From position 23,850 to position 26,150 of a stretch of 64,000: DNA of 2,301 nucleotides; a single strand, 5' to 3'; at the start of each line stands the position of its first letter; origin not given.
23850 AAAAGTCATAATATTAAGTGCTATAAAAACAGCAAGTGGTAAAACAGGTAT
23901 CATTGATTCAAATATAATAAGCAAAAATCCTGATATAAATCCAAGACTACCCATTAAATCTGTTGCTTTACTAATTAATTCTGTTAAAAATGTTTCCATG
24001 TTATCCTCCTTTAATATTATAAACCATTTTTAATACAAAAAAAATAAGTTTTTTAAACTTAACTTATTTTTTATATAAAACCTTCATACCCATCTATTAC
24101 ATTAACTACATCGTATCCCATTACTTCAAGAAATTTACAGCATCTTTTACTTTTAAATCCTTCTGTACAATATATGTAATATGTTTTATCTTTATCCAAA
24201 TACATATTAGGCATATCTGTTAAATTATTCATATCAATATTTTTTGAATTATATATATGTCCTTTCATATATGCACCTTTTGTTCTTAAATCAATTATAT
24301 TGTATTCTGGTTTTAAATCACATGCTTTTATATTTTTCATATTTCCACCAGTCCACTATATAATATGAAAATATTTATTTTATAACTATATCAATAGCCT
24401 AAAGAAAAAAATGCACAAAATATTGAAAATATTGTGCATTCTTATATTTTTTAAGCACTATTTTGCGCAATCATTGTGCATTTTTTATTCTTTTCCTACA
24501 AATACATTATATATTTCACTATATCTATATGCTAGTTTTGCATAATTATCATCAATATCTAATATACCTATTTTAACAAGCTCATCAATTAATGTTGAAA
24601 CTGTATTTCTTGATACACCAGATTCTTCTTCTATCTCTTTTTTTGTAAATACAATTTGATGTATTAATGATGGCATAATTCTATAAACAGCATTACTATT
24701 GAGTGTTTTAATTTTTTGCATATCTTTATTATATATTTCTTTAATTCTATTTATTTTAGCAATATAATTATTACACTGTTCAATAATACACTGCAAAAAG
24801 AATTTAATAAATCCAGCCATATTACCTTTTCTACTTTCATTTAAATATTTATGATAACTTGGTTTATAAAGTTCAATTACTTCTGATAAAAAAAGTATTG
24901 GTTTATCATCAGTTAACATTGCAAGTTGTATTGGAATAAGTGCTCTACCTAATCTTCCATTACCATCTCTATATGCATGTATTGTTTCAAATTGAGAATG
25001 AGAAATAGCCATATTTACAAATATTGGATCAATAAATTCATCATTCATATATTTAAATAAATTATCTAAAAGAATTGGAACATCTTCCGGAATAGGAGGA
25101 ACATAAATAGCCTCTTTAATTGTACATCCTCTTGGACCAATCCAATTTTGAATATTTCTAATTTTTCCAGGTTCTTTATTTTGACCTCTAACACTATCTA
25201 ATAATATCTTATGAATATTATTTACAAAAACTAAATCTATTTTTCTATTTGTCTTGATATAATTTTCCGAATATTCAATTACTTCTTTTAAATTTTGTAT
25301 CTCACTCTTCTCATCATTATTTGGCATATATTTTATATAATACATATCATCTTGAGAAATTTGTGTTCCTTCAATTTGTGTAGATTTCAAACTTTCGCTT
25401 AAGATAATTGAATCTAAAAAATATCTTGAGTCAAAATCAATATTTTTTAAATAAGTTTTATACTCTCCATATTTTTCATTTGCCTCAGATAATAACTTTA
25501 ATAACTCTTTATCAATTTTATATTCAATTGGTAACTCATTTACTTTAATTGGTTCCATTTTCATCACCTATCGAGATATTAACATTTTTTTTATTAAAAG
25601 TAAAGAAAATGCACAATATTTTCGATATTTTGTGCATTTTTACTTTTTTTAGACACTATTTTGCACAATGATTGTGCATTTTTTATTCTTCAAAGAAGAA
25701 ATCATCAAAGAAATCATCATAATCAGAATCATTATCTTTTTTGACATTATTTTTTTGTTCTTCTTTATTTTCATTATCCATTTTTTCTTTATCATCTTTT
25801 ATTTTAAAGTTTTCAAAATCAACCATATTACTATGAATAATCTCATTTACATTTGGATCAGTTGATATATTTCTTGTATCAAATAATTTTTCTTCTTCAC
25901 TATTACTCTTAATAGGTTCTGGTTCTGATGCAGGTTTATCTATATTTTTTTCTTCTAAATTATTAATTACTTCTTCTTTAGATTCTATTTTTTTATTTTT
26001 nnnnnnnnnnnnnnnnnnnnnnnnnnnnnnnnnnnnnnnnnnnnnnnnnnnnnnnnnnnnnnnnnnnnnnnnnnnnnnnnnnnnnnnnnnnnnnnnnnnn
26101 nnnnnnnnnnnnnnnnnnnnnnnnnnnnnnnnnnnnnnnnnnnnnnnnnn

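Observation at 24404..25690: Fic gene inserted as a cassette at the T4SS 3' end, bracketed by roughly 87-bp direct repeats carrying terminator palindromes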

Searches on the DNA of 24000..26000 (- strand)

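Call 50: search_rna_families(source=window, start=24000, end=26000, threshold=evalue, max_evalue=1)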
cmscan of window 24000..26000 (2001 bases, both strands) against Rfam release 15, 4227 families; matches with E-value up to 1: 5.
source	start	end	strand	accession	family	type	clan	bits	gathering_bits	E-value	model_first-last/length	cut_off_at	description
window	24403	24476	-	RF02074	STnc240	Gene; sRNA;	-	30.7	55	0.046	1-77/77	no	Enterobacterial sRNA STnc240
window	25540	25603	-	RF00150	SNORD42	Gene; snRNA; snoRNA; CD-box;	-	26.2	39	0.24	1-68/68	no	Small nucleolar RNA SNORD42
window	24406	24481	-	RF02057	STnc40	Gene; sRNA;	-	22.6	45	0.59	1-70/70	no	Salmonella enterica sRNA STnc40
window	24883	24954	-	RF01626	ceN30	Gene; snRNA; snoRNA; CD-box;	-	21.6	65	0.16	1-73/73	no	Caenorhabditis snoRNA ceN30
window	25342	25424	-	RF01202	sn2991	Gene; snRNA; snoRNA; CD-box;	-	21.3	60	0.91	1-98/98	no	Small nucleolar RNA sn2991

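Call 74: search_dna_similar(query=window:24390-25700:-, collection=phages, mode=distant, max_rows=10)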
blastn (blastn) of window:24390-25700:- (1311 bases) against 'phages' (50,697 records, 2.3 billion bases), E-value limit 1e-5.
No match.

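Call 75: search_dna_similar(query=window:24390-25700:-, collection=plasmids, mode=distant, max_rows=10)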
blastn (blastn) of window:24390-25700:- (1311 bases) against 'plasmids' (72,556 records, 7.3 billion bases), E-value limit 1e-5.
Records with a match: 1; places in all: 1; records where one place covers at least 80% of the query: 0.
Best place of each record, by identity: 80-90% 1.
By first word of the organism name: Bacillus 1.
By predicted mobility (MOB-suite, as given by PLSDB): non-mobilizable 1.
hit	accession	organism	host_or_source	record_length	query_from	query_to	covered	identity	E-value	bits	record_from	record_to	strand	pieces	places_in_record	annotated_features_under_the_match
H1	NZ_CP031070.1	Bacillus sp. JAS24-2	cell culture,soil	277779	541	606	5%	80.3%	5e-6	62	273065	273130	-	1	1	Fic/DOC family N-terminal domain-containing protein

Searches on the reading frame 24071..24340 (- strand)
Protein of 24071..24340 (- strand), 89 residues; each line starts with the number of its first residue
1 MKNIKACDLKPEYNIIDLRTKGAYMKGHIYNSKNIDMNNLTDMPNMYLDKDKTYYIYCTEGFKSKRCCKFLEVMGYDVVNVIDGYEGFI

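Call 8: search_protein_families(library=pfam, proteins=[window:24071-24340:-], max_evalue=0.01)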
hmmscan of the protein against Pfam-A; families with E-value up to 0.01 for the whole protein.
window:24071-24340:- (89 aa): 1 family
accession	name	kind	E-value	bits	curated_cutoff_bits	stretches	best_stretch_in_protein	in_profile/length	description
PF00581.25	Rhodanese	-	1.8e-13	51.3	22.2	1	11-88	12-99/102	Rhodanese-like domain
